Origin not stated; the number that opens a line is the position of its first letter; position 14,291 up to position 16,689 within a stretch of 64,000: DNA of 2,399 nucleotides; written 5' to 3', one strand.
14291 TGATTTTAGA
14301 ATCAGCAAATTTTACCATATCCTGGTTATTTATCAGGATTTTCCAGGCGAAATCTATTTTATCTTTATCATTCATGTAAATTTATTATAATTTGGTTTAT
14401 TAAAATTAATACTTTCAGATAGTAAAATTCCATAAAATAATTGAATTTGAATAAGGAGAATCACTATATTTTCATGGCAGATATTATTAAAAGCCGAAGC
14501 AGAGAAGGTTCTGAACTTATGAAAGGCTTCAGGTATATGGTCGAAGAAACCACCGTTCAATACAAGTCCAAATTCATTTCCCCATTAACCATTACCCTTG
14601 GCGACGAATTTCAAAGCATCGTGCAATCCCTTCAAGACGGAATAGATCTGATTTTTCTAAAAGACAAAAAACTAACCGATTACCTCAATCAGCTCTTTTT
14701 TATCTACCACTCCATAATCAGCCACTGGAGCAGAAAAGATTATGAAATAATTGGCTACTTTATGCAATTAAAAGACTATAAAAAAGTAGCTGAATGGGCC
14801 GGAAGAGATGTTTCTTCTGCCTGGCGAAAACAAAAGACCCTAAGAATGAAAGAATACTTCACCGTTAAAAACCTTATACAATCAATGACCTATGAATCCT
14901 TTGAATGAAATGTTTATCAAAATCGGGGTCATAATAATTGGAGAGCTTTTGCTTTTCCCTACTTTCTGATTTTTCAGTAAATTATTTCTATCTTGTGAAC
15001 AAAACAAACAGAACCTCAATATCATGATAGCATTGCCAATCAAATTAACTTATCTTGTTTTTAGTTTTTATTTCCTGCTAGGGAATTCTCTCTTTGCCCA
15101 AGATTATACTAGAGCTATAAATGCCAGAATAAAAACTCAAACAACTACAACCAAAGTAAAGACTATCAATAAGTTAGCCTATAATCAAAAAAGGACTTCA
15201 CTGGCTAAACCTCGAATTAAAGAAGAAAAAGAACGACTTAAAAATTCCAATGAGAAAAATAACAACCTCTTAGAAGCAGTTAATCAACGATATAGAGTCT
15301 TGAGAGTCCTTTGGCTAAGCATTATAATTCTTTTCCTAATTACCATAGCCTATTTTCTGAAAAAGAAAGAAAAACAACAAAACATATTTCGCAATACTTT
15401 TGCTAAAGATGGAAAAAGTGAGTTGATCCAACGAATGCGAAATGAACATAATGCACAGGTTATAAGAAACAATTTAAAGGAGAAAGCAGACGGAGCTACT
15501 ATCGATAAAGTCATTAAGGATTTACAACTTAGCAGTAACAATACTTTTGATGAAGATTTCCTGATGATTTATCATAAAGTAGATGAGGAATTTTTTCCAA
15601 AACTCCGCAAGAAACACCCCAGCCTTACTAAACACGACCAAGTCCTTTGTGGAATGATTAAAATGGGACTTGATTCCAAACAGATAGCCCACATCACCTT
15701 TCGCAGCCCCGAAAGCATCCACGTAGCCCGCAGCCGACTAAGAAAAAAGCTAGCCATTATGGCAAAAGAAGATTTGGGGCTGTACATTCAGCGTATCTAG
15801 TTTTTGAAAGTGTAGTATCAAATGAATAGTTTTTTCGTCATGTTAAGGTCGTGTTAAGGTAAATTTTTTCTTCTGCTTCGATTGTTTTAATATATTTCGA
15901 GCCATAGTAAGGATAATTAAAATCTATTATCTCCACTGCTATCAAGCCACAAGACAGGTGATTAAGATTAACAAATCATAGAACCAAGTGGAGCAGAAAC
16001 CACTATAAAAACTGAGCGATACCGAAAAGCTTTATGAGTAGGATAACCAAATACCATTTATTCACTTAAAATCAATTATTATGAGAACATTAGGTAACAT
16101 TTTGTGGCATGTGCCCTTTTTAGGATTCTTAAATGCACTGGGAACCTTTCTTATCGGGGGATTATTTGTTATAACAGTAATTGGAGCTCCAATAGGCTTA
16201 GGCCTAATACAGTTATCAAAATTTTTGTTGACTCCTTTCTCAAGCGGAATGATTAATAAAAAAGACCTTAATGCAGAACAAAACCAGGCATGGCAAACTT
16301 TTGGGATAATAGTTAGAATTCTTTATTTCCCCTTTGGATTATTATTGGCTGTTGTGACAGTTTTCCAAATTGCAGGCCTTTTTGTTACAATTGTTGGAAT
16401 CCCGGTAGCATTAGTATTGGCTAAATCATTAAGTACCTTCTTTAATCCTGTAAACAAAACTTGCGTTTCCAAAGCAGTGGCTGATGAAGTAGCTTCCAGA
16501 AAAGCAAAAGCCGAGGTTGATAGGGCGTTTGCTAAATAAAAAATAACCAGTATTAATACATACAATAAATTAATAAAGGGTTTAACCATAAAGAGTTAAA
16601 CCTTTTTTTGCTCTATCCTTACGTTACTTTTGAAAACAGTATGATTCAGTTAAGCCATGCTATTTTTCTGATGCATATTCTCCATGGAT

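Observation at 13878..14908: Divergent pair of a stand-alone DUF5706 (Pycsar-effector-like) membrane protein and a shortened SatD-like protein in an AT-rich islet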

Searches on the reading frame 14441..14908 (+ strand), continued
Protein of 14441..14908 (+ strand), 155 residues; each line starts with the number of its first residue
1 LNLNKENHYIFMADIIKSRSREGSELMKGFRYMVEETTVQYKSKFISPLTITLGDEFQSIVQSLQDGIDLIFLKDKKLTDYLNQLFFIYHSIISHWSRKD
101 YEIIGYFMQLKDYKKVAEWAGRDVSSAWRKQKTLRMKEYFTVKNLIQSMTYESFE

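Call 50: search_protein_families(library=padloc, alignment_id=A5, max_evalue=1)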
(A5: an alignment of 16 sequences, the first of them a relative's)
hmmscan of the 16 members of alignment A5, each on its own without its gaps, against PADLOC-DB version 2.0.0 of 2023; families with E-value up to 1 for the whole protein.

A. member 1, L014:2966-3307:+ (114 aa): 0 families

B. families by the number of members that match (of 16 scanned): 2 families
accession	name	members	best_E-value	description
PDLC04503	PDC-M18B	1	0.011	-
PDLC02365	PycTM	1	0.033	-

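Call 63: search_protein_families(library=padloc, proteins=[P0002, P0033, P0024, P0010, L022:3995-4627:+], max_evalue=0.1)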
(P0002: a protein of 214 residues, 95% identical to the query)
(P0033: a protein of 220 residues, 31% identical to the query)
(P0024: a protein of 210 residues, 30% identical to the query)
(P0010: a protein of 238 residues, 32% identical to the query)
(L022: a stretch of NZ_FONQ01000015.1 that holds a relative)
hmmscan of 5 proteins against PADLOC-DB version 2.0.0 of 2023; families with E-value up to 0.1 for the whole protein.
P0002 (214 aa): 0 families

P0033 (220 aa): 0 families

P0024 (210 aa): 0 families

P0010 (238 aa): 1 family
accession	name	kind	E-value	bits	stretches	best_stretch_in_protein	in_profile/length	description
PDLC01848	CARF3--CARF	-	0.0023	15.6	1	179-228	133-182/197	-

L022:3995-4627:+ (210 aa): 0 families

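Call 77: list_cluster_members(proteins=[P0001, window:14441-14908:+, window:14447-14908:+, P0036])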
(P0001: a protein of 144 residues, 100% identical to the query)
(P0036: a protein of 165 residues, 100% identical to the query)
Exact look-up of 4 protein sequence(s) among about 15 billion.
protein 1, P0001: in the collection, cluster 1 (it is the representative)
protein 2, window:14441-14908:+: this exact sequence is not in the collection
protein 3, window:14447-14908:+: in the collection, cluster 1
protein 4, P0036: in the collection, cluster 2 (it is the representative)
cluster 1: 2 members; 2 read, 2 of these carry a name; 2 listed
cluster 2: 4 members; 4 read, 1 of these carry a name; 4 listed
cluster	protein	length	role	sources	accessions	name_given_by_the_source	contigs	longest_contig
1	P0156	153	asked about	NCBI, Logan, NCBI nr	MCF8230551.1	MAG: SatD family protein [Bacteroidales bacterium] | SatD family protein [Bacteroidales bacterium]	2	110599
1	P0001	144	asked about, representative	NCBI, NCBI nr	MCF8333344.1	MAG: SatD family protein [Bacteroidales bacterium] | SatD family protein [Bacteroidales bacterium]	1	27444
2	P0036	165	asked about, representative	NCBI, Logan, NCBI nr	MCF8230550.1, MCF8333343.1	MAG: DUF5706 domain-containing protein [Bacteroidales bacterium] | DUF5706 domain-containing protein [Bacteroidales bacterium]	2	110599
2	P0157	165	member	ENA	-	-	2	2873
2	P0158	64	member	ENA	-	-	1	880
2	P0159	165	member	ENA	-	-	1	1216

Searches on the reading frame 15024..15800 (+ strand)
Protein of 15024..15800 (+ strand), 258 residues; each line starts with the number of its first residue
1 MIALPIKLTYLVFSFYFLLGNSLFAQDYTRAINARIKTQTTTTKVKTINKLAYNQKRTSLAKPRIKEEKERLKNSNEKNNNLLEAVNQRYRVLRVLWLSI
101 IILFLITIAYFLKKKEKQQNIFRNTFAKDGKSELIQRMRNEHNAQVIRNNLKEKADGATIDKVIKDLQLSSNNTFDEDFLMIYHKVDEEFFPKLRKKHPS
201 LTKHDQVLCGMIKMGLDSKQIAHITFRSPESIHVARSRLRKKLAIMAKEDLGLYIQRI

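Call 3: search_protein_families(library=pfam, proteins=[window:15024-15800:+], max_evalue=1)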
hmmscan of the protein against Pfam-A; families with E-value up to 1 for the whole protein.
window:15024-15800:+ (258 aa): 9 families
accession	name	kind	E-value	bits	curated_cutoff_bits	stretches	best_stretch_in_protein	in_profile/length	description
PF00196.25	GerE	-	0.001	19.1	23.5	1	200-247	2-49/57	Bacterial regulatory proteins, luxR family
PF06024.17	Orf78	-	0.0027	18.4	29.4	1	41-122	10-95/101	Orf78 (ac78)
PF22624.1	AASDHPPT_N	-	0.012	16.3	27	0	112-139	17-43/100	4'-phosphopantetheinyl transferase, N-terminal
PF01594.21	AI-2E_transport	-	0.036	13.7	34.3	0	81-139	125-185/327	AI-2E family transporter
PF08133.16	Nuclease_act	-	0.038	14.6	25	1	139-154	5-20/26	Anticodon nuclease activator family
PF14798.11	Ca_hom_mod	-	0.06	12.9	25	1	47-153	139-245/252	Calcium homeostasis modulator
PF13006.12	Nterm_IS4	-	0.18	12.5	25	0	15-63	39-88/95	Insertion element 4 transposase N-terminal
PF11807.13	UstYa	-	0.39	11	25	0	88-121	10-43/220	Mycotoxin biosynthesis protein UstYa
PF18449.8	Endotoxin_C2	-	0.62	11.1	30.7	1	21-62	11-52/63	Pesticidal crystal protein Cry1Aa, domain IV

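Call 4: search_protein_families(library=padloc, proteins=[window:15024-15800:+], max_evalue=1)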
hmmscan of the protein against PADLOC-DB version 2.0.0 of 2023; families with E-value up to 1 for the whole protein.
window:15024-15800:+ (258 aa): 0 families

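Call 5: search_protein_families(library=ncbifam, proteins=[window:15024-15800:+], max_evalue=1)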
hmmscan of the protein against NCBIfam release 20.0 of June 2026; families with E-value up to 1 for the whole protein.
window:15024-15800:+ (258 aa): 5 families
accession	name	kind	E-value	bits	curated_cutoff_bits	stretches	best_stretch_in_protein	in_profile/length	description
NF053779.1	BT3442_fam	equivalog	6.7e-05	21.8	940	1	195-254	497-556/563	BT3442 family protein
TIGR00939.1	2a57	subfamily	0.0038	16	297.5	1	10-111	186-289/439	nucleoside Transporter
NF007685.0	PRK10360.1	equivalog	0.026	14.3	258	1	198-248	135-185/196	response regulator transcription factor UhpA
TIGR01241.2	FtsH_fam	equivalog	0.062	12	600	1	37-136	48-151/598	ATP-dependent zinc metalloprotease FtsH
NF040749.1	tetrathio_RR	equivalog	0.078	12.7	290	1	193-247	126-180/191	tetrathionate respiration response regulator TtrR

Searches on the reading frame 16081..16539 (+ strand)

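Call 3: search_protein_families(library=pfam, proteins=[window:16081-16539:+], max_evalue=1)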
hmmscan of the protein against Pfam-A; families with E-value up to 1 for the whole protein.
window:16081-16539:+ (152 aa): 2 families
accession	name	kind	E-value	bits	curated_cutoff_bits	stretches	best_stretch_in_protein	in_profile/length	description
PF03733.18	YccF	-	4.8e-15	56.4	27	2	4-53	1-49/51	Inner membrane component domain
PF13796.11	Sensor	-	0.033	14.6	28.2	1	86-118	12-44/162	Putative sensor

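Call 4: search_protein_families(library=padloc, proteins=[window:16081-16539:+], max_evalue=1)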
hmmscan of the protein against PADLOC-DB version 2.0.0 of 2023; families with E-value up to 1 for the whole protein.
window:16081-16539:+ (152 aa): 0 families

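Call 5: search_protein_families(library=ncbifam, proteins=[window:16081-16539:+], max_evalue=1)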
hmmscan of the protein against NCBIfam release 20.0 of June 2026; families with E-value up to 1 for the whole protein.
window:16081-16539:+ (152 aa): 4 families
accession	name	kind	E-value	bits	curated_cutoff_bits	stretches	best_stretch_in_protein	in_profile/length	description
NF008742.0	PRK11770.1-4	equivalog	6.7e-19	68.3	155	1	1-141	4-144/147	YccF domain-containing protein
NF008740.0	PRK11770.1-2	equivalog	1.9e-14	53.9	123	1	1-128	1-120/124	YccF domain-containing protein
NF008741.0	PRK11770.1-3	equivalog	6.5e-13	49.2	140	1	2-130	3-131/133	YccF domain-containing protein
NF008739.0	PRK11770.1-1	equivalog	1.7e-11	44.4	213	1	1-144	1-145/148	YccF domain-containing protein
